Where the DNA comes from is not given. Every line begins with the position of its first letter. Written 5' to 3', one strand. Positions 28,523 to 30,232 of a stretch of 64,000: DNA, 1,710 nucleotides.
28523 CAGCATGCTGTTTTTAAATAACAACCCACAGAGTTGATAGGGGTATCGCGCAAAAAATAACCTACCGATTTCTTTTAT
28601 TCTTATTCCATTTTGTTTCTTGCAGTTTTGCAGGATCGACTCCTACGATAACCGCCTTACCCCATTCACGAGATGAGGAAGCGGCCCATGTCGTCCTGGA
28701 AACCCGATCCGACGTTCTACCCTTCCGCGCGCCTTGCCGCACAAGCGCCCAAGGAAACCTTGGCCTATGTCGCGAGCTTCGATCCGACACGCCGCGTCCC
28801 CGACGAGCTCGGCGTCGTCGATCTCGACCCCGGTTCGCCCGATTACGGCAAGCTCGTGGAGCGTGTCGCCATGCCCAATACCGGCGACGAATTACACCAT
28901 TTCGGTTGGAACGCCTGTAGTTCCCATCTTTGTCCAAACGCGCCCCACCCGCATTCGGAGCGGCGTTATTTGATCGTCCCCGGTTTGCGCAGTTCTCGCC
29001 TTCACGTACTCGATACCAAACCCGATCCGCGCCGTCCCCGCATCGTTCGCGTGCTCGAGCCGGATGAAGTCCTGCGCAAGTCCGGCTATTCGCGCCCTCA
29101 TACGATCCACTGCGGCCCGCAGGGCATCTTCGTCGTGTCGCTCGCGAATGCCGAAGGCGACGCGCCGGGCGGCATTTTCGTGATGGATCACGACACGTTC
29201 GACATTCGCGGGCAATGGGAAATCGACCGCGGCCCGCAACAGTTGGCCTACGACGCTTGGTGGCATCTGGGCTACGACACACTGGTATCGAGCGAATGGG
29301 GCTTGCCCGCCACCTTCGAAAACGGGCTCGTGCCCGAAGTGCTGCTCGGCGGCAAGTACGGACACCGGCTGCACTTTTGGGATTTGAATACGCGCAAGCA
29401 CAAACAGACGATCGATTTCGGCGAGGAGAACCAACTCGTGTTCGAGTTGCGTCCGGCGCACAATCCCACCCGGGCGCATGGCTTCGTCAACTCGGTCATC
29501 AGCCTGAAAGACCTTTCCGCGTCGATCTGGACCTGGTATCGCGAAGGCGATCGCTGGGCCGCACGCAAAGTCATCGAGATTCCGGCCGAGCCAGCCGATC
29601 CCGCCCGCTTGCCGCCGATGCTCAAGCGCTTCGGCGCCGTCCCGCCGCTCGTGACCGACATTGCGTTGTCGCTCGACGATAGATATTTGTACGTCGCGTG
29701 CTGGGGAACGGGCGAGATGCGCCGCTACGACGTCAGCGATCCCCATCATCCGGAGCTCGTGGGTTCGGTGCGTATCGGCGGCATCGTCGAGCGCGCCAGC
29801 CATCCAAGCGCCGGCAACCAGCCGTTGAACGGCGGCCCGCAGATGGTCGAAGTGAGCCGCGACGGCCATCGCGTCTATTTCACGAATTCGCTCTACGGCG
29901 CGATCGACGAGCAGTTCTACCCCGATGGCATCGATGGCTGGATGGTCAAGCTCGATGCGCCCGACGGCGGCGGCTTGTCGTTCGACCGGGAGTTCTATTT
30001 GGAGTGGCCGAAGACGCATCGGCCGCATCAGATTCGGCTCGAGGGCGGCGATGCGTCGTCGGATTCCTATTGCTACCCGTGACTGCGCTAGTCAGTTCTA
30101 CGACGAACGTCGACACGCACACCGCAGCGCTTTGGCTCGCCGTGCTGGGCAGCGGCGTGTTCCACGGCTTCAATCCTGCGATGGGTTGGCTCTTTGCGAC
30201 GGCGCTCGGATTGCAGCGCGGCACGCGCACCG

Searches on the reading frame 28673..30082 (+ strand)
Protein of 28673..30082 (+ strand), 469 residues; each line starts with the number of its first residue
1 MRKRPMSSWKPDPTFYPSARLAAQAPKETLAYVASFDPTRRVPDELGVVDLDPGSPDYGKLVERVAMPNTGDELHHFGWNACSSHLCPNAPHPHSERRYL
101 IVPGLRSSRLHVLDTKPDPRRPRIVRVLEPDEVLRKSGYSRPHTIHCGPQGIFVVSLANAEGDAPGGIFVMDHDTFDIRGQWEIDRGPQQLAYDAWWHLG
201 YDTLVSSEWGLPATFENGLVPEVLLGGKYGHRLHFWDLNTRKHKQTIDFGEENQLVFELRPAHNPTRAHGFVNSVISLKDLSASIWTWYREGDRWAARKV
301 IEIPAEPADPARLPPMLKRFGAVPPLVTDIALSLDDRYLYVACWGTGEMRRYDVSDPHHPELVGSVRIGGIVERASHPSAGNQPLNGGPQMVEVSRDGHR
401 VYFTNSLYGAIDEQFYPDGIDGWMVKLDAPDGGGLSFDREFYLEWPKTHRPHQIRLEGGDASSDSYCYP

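Call 83: search_protein_families(library=pfam, proteins=[window:28673-30082:+], max_evalue=0.00001)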
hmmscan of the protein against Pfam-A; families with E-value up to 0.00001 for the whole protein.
window:28673-30082:+ (469 aa): 1 family
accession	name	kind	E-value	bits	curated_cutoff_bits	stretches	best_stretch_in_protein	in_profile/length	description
PF05694.17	SBP56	-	2.2e-191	637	34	1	10-467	2-453/453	56kDa selenium binding protein (SBP56)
